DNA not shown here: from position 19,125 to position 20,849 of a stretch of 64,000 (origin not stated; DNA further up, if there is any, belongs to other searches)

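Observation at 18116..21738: Orphan cysN-like GTPase sandwiched between two near-duplicate OpuAC-type substrate-binding protein genes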

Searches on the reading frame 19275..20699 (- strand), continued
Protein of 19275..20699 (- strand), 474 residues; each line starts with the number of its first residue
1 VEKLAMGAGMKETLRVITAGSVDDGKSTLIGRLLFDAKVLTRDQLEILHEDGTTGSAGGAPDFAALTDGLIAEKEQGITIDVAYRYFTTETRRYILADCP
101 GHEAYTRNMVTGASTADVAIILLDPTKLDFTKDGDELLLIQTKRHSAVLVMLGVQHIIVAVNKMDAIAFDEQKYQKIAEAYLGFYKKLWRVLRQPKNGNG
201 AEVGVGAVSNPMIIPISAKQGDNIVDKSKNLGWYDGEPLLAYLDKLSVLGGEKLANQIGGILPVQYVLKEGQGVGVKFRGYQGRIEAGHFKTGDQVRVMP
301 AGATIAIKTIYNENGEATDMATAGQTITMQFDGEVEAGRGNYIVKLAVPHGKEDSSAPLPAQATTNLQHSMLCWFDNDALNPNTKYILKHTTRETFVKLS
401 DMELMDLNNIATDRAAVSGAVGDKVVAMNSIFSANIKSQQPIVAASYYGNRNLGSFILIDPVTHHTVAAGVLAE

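Call 31: search_solved_structures(query=window:19275-20699:-, show_alignments=1)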
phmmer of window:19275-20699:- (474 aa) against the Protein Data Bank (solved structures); distinct sequences matched with E-value up to 0.001: 117 (the best 60 are shown).
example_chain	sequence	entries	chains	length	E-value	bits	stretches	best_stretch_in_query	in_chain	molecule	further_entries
1zun_B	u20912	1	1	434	3e-78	266.8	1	10-472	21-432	sulfate adenylate transferase, subunit 1/adenylylsulfate kinase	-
1jny_A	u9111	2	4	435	1.9e-38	135.6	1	11-331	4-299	Elongation factor 1-alpha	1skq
3vmf_A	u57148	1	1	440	3e-37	131.7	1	11-311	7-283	Elongation factor 1-alpha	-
3wxm_A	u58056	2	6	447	3.1e-37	131.6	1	11-311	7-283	Elongation factor 1-alpha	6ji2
4cxg_A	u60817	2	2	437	3.6e-37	131.4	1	12-311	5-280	ELONGATION FACTOR 1A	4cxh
3wy9_A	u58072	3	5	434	6.1e-37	130.6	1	14-312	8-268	Elongation factor 1-alpha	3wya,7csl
1r5b_A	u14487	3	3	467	3.9e-36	128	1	11-343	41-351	Eukaryotic peptide chain release factor GTP-binding subunit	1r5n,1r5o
3mca_A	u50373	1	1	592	2.8e-34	121.9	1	11-335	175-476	Elongation factor 1 alpha-like protein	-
5lzw_jj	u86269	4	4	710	1.3e-33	119.7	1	7-333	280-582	Hbs1l | HBS1-like protein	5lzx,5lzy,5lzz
1f60_A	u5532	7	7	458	1.1e-32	116.7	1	11-325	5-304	ELONGATION FACTOR EEF1A | ELONGATION FACTOR 1-ALPHA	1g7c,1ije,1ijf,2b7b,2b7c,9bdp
5o8w_A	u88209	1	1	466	1.2e-32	116.5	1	11-325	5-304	Elongation factor 1-alpha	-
4crn_P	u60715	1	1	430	3.7e-32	114.9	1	10-336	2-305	ERF3 IN RIBOSOME BOUND ERF1-ERF3-GDPNP COMPLEX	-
3p26_A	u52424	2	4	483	3.5e-28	101.8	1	14-310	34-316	Elongation factor 1 alpha-like protein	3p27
3izq_1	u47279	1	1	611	8.8e-28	100.5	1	14-310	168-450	Elongation factor 1 alpha-like protein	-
5m1j_A6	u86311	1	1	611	8.8e-28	100.5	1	14-310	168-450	Protein HBS1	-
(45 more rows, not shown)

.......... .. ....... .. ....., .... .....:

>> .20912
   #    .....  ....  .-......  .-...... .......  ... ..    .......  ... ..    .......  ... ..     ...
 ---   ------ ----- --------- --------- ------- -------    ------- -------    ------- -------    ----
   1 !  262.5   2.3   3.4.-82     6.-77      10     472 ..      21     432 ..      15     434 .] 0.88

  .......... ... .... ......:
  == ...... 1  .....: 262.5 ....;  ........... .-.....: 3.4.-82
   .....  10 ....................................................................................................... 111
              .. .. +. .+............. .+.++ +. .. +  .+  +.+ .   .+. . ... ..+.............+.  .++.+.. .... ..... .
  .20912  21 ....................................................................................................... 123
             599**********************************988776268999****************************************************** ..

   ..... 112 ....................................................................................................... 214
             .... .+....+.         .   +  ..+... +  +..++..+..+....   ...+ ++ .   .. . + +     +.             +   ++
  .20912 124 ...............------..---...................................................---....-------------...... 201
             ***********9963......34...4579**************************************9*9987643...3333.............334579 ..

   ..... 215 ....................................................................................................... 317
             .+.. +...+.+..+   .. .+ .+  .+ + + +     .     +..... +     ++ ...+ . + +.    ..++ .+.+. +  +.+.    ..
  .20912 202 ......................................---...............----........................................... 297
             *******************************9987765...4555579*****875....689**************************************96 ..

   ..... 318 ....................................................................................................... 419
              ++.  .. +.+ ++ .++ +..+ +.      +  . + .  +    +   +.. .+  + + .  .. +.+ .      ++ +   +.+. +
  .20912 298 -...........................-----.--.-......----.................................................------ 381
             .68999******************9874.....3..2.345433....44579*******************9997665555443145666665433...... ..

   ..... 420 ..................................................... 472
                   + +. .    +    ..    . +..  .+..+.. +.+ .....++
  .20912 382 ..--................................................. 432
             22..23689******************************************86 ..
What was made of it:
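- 19275..20699 (-): cysN, the GTPase subunit of sulfate adenylyltransferase. The longest ORF is 474 aa. The conserved start MKETLRV is the ATG at 20672, giving 465 aa as in the NCBI call. 1ZUN_B E 3e-78 over the full length (call 31).
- Closest known: CysD-CysN ATP sulfurylase. Same: It aligns along the full length with 1ZUN_B (E 3e-78), with G1-G5 present (call 31).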

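Call 57: list_cluster_members(proteins=[P0122, P0002, P0124, P0243, P0244])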
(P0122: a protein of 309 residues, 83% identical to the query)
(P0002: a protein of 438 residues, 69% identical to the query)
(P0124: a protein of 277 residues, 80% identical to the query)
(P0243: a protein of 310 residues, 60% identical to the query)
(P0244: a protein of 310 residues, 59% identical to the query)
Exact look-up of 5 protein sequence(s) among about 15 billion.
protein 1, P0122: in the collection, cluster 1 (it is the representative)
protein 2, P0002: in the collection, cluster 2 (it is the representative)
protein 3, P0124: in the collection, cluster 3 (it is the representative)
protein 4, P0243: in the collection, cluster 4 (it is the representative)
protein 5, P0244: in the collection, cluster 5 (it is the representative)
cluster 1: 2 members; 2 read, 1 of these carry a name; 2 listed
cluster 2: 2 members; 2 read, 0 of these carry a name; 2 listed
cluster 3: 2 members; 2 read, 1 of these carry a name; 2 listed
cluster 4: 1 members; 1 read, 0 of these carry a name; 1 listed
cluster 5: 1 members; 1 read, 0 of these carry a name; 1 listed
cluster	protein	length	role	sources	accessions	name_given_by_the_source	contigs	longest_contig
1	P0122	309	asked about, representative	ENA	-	-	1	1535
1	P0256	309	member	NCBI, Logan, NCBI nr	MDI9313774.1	MAG: sulfate adenylyltransferase subunit CysD [Hydrotalea sp.] | sulfate adenylyltransferase subunit CysD [Hydrotalea sp.]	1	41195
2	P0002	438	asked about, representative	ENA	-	-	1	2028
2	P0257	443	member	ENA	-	-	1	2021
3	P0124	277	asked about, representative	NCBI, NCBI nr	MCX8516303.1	MAG: sulfate adenylyltransferase subunit 2, partial [Alphaproteobacteria bacterium] | sulfate adenylyltransferase subunit 2 [Alphaproteobacteria bacterium]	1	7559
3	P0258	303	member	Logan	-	-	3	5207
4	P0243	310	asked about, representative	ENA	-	-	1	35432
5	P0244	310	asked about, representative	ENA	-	-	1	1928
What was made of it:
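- Tried and rejected: Listing the cluster members overturned this (call 57).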

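Call 58: find_encoding_contigs(protein=P0256, flank=10000, max_places=3)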
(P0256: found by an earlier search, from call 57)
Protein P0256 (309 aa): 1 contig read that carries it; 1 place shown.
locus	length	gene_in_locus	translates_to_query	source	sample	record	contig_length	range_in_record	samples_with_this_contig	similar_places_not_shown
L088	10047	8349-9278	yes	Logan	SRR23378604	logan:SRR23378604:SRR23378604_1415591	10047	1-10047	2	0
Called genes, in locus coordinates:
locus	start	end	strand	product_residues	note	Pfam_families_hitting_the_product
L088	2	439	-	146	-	?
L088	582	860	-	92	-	-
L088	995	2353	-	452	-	PF03447:NAD_binding_3, PF00742:Homoserine_dh, PF01842:ACT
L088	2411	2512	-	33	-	-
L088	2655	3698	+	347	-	PF00070:Pyr_redox (faint), PF01266:DAO (faint), PF03486:HI0933_like (faint), PF07992:Pyr_redox_2, PF13738:Pyr_redox_3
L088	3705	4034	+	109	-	PF00111:Fer2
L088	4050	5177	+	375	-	PF13241:NAD_binding_7, PF10414:CysG_dimeriser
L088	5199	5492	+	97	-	PF11011:DUF2849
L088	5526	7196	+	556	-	PF03460:NIR_SIR_ferr, PF01077:NIR_SIR, PF03460:NIR_SIR_ferr, PF01077:NIR_SIR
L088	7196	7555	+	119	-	PF06073:DUF934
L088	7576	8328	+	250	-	PF01507:PAPS_reduct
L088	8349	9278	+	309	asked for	PF01507:PAPS_reduct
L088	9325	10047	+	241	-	?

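Call 66: search_protein_families(library=ncbifam, proteins=[L088:7576-8328:+, L088:8349-9278:+, L088:5526-7196:+, L088:4050-5177:+, L001:9148-9996:+], max_evalue=1e-10)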
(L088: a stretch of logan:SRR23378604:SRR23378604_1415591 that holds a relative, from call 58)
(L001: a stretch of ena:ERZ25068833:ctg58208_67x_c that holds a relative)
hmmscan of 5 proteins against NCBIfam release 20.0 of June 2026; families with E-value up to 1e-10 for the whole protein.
L088:7576-8328:+ (250 aa): 6 families
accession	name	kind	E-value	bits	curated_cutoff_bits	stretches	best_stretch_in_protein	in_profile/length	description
NF002537.0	PRK02090.1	equivalog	2.7e-67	227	154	1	27-245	30-239/244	phosphoadenylyl-sulfate reductase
TIGR02055.1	APS_reductase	subfamily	1.9e-66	223.6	235.3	1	48-243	1-194/194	adenylylsulfate reductase, thioredoxin dependent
TIGR00424.1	APS_reduc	equivalog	1.1e-45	156.1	553.2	1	45-248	118-327/464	5'-adenylylsulfate reductase, thioredoxin-independent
TIGR00434.1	cysH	subfamily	9.1e-38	130.3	165.1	1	45-244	18-213/214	phosophoadenylyl-sulfate reductase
TIGR02057.1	PAPS_reductase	equivalog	4.1e-31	108.6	254.2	1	46-243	30-223/224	phosphoadenosine phosphosulfate reductase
NF006327.0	PRK08557.1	equivalog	1.3e-11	44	366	1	58-222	197-360/415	hypothetical protein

L088:8349-9278:+ (309 aa): 7 families
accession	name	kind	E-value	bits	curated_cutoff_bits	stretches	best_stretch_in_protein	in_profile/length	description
NF009214.0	PRK12563.1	equivalog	2.2e-126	421.6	413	1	4-309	19-317/317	sulfate adenylyltransferase subunit CysD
NF003587.0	PRK05253.1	subfamily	1.7e-121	405.1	195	1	2-309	2-301/301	sulfate adenylyltransferase subunit CysD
TIGR02039.1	CysD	subfamily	2.4e-107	358.9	396.6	1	9-309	1-294/294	sulfate adenylyltransferase, small subunit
NF010366.0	PRK13795.1-1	equivalog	3.9e-16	58.3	745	1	3-103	238-332/667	hypothetical protein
NF010367.0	PRK13795.1-2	equivalog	3.2e-15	55.6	456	1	3-105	217-308/584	hypothetical protein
NF006327.0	PRK08557.1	equivalog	3.3e-13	49.2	366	0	3-148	153-296/415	hypothetical protein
NF010368.0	PRK13795.1-3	equivalog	4.8e-11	41.6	588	0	3-105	222-313/635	hypothetical protein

L088:5526-7196:+ (556 aa): 9 families
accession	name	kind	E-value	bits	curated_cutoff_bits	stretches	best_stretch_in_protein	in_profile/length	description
NF007125.0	PRK09566.1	equivalog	1.1e-68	232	594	2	52-275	66-292/513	ferredoxin--nitrite reductase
NF007126.0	PRK09567.1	equivalog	4.1e-68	230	523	2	50-274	115-341/595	NirA family protein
NF010029.0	PRK13504.1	equivalog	4e-46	157.5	457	2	341-547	362-564/575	NADPH-dependent assimilatory sulfite reductase hemoprotein subunit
TIGR02435.1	CobG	equivalog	1.2e-35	123.3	234.8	1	51-480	17-385/388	precorrin-3B synthase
TIGR02041.1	CysI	equivalog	6.5e-34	117.3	756.55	1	360-543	358-539/541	assimilatory sulfite reductase (NADPH) hemoprotein subunit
TIGR02042.1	sir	equivalog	8.1e-34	116.7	731.5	2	160-276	221-342/581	sulfite reductase, ferredoxin dependent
TIGR02374.1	nitri_red_nirB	equivalog_domain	5e-18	64.9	578.35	0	350-553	565-763/794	nitrite reductase large subunit NirB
TIGR02066.1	dsrB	equivalog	1.1e-14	54.3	341.5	0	363-482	49-171/341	dissimilatory-type sulfite reductase subunit beta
TIGR02912.1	sulfite_red_C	equivalog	1.3e-13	50.7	324.1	0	350-488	26-170/314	sulfite reductase subunit C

L088:4050-5177:+ (375 aa): 2 families
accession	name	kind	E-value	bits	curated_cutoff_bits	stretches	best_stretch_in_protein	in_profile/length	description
NF007922.1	PRK10637.1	equivalog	3.3e-46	158.2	400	1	4-284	2-264/450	siroheme synthase CysG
TIGR01470.1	cysG_Nterm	subfamily_domain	4.5e-41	140.8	62.3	1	4-205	1-195/205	siroheme synthase, N-terminal domain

L001:9148-9996:+ (282 aa): 1 family
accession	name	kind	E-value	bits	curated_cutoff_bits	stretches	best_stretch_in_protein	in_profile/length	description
TIGR01444.1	fkbM_fam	subfamily_domain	2.2e-18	67.1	37.7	1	60-205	2-142/143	FkbM family methyltransferase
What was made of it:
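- This CysD passes the NCBIfam equivalog cutoff, 421.6 against 413 (call 66).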
